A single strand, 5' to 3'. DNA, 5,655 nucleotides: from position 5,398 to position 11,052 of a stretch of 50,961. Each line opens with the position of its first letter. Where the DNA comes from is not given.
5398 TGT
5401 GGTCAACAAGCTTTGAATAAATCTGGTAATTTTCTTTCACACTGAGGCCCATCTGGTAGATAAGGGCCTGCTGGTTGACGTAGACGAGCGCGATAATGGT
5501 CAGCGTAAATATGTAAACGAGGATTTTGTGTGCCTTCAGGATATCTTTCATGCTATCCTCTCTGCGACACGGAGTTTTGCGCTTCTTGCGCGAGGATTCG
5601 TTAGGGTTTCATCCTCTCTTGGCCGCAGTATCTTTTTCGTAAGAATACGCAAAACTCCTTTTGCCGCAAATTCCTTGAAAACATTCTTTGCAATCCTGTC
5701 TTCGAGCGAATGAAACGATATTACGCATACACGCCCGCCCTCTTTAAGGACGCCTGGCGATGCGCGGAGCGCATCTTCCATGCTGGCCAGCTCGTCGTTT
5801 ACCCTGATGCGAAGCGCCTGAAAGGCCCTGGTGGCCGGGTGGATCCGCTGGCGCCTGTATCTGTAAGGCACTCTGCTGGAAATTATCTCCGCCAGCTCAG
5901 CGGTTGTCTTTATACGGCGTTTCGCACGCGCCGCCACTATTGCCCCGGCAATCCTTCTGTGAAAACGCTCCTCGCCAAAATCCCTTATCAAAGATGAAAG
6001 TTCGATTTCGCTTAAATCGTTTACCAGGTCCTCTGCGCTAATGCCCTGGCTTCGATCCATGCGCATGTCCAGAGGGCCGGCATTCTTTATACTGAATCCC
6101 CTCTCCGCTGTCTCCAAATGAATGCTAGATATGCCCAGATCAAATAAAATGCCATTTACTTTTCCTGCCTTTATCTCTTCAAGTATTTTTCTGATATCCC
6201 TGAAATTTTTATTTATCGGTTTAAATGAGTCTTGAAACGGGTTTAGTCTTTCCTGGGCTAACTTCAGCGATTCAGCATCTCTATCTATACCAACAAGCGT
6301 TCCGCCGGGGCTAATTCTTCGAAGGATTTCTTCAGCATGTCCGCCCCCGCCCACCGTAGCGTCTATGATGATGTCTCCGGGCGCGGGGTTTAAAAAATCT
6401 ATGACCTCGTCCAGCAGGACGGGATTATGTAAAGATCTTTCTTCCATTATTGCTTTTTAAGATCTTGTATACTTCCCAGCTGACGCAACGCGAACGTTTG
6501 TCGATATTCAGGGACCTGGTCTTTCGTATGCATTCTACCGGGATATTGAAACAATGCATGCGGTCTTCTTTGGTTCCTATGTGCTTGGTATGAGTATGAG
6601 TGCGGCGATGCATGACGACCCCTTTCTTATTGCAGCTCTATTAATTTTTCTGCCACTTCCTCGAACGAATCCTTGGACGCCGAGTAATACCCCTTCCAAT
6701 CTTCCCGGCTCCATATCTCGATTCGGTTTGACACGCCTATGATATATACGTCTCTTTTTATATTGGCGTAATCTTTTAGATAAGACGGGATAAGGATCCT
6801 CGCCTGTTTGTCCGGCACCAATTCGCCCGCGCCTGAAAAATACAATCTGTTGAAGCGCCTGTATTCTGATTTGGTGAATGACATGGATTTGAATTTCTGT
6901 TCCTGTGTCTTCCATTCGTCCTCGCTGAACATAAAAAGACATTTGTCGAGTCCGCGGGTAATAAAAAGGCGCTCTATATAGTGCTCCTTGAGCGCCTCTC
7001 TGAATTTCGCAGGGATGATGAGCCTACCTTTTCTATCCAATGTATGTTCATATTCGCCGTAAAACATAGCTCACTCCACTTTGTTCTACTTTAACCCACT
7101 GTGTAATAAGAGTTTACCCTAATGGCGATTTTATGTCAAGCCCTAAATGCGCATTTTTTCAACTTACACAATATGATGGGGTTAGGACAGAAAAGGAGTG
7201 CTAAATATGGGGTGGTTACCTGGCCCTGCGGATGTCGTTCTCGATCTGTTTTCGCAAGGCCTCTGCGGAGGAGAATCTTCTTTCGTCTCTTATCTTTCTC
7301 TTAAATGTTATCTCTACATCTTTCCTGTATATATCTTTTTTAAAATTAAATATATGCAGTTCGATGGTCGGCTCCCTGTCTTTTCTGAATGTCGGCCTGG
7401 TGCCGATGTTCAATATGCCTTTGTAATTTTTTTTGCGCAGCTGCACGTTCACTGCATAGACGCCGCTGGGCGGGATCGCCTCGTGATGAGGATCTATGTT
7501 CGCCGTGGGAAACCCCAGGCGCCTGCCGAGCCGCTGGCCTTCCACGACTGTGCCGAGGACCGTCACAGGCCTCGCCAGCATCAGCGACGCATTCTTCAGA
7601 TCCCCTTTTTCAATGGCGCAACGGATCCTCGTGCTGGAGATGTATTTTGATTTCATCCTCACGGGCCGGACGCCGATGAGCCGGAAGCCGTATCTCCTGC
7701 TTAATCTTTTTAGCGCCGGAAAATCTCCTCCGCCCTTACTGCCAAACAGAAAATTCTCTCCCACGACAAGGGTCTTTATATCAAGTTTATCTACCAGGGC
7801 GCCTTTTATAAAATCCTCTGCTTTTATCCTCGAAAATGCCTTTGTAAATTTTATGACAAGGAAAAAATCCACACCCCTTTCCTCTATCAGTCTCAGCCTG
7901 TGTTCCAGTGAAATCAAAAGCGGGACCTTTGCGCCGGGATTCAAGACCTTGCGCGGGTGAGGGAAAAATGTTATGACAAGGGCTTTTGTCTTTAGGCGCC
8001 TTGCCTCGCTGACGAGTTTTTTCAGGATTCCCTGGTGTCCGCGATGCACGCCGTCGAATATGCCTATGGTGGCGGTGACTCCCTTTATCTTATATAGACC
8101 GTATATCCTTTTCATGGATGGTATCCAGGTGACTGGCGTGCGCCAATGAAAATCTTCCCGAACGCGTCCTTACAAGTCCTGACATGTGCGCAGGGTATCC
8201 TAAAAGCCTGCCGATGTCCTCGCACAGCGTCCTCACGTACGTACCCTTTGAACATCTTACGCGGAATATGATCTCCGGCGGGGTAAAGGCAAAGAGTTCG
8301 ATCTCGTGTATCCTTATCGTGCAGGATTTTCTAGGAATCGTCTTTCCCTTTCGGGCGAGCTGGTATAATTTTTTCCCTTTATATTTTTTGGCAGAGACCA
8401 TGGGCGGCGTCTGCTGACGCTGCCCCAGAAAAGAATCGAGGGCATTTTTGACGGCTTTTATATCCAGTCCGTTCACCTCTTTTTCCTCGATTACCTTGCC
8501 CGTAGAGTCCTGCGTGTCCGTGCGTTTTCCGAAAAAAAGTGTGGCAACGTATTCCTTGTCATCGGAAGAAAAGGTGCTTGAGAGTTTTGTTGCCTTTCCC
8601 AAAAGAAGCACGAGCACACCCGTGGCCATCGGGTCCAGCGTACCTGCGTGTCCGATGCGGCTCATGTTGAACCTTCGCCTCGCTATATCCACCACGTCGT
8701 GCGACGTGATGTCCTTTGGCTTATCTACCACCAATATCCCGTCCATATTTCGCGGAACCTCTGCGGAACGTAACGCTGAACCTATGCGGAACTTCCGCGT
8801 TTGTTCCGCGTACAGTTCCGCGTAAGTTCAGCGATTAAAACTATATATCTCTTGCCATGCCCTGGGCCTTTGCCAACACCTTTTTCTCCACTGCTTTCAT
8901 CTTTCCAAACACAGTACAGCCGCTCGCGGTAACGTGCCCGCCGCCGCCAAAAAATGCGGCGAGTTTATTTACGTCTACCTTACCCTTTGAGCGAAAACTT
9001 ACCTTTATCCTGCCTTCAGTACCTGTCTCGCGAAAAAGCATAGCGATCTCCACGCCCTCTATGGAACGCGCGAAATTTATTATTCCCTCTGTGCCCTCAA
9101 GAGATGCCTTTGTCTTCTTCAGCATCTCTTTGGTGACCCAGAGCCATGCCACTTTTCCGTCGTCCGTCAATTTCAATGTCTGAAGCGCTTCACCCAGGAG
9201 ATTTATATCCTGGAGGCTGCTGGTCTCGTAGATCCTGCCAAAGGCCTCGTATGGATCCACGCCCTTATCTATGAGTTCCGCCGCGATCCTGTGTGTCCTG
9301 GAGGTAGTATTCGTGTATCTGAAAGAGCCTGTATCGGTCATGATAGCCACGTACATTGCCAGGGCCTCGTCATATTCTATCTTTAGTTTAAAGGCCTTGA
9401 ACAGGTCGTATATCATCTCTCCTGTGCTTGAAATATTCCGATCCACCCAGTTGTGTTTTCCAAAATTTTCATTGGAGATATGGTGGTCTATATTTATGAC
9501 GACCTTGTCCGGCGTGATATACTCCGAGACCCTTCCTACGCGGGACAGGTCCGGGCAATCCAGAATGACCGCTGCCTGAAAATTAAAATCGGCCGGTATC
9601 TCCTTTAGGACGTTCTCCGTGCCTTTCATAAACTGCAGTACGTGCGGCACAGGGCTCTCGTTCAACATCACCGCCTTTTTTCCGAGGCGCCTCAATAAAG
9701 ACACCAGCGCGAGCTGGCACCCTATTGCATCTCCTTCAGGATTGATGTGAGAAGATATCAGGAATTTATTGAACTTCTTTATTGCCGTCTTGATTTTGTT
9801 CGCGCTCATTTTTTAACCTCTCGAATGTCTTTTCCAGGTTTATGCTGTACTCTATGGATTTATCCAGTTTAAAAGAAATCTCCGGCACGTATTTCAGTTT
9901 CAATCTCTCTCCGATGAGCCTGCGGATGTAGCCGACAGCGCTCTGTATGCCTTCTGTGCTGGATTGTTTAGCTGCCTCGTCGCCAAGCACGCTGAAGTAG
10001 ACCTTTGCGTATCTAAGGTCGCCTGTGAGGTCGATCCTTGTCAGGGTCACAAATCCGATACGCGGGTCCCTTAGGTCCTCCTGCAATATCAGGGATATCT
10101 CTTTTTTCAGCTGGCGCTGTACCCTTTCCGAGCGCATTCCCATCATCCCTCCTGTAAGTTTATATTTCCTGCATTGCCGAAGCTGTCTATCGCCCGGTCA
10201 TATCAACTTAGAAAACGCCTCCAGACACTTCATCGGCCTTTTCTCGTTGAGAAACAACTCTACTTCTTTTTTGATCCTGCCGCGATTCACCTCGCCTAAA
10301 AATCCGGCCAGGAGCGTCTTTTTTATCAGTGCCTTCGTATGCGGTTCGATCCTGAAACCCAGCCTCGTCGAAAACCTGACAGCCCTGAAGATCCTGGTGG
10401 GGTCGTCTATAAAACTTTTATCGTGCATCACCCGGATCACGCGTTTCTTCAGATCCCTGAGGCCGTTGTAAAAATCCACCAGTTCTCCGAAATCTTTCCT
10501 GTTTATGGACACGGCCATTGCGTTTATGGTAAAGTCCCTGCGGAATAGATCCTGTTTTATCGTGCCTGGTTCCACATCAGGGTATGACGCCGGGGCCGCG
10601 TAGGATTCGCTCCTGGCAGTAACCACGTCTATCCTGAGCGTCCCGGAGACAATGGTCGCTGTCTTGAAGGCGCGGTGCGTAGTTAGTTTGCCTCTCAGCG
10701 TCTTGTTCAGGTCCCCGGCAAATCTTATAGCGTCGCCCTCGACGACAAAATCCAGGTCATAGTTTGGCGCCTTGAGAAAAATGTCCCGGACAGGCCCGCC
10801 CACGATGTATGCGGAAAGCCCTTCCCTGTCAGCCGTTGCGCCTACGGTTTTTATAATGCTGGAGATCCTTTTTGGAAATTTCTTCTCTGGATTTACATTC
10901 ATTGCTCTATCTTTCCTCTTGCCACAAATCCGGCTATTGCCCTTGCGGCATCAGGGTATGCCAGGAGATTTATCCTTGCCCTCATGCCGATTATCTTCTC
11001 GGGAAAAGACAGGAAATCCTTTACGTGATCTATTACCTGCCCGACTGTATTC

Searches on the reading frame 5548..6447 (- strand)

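Call 28: search_protein_families(library=pfam, proteins=[window:5548-6447:-], max_evalue=0.00001)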
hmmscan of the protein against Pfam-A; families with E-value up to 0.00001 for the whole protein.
window:5548-6447:- (299 aa): 1 family
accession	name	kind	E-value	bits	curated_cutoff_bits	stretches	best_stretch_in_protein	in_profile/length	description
PF01795.25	Methyltransf_5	-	1.3e-107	360.4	27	1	6-298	3-309/309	MraW methylase family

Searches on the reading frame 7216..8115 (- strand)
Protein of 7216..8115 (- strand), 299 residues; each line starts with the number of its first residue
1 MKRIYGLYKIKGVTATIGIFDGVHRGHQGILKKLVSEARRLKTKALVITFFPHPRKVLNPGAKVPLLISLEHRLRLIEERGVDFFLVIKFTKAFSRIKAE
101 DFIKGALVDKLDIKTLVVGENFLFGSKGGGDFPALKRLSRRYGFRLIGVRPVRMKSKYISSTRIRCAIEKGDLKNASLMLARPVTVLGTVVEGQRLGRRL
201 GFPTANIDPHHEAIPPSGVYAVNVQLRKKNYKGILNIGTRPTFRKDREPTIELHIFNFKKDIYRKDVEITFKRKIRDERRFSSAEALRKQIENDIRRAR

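Call 28: search_protein_families(library=pfam, proteins=[window:7216-8115:-], max_evalue=0.00001)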
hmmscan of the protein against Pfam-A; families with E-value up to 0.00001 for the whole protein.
window:7216-8115:- (299 aa): 2 families
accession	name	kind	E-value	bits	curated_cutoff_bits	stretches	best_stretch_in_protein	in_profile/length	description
PF06574.18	FAD_syn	-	4.7e-47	160.2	27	1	12-163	7-158/158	FAD synthetase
PF01687.23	Flavokinase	-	9.9e-42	142.5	19.6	1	180-299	1-121/124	Riboflavin kinase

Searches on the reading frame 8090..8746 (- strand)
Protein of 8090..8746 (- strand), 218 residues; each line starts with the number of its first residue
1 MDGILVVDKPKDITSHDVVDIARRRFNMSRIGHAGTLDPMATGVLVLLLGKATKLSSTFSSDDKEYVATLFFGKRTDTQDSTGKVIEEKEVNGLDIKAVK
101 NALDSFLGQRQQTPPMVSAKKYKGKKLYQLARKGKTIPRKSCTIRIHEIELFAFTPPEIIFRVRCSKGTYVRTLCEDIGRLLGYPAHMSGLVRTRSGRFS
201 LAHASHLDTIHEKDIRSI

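Call 28: search_protein_families(library=pfam, proteins=[window:8090-8746:-], max_evalue=0.00001)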
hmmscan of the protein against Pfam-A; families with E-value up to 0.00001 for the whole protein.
window:8090-8746:- (218 aa): 2 families
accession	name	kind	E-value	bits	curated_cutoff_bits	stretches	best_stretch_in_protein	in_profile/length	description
PF01509.24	TruB_N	-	3.5e-55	186.9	27.3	1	23-171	1-149/149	TruB family pseudouridylate synthase (N terminal domain)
PF16198.10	TruB_C_2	-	6.6e-11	42.6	29.3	1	172-212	1-41/66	tRNA pseudouridylate synthase B C-terminal domain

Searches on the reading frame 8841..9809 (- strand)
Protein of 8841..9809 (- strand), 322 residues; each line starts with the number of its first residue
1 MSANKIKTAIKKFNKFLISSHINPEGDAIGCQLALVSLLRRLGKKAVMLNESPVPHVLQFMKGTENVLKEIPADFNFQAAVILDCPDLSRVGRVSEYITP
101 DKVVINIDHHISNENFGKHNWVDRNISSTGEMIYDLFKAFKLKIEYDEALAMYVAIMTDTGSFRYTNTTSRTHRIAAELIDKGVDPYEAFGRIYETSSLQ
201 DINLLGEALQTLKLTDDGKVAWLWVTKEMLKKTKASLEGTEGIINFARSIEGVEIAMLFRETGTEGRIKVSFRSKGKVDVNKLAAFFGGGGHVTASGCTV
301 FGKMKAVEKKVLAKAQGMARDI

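Call 28: search_protein_families(library=pfam, proteins=[window:8841-9809:-], max_evalue=0.00001)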
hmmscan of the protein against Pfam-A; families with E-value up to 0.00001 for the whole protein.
window:8841-9809:- (322 aa): 2 families
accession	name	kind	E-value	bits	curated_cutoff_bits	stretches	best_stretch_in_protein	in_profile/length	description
PF01368.27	DHH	-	1e-14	55.3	28.1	1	15-156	1-125/125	DHH family, N-terminal domain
PF02272.25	DHHA1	-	1.5e-09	38.6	25.9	1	240-301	18-84/102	DHHA1 domain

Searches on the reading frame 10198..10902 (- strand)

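Call 28: search_protein_families(library=pfam, proteins=[window:10198-10902:-], max_evalue=0.00001)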
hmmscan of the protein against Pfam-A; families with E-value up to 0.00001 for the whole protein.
window:10198-10902:- (234 aa): 1 family
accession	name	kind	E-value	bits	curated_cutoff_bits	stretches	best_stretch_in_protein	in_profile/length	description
PF01743.26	PolyA_pol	-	2.4e-30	105.9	23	1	31-157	1-126/126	Poly A polymerase head domain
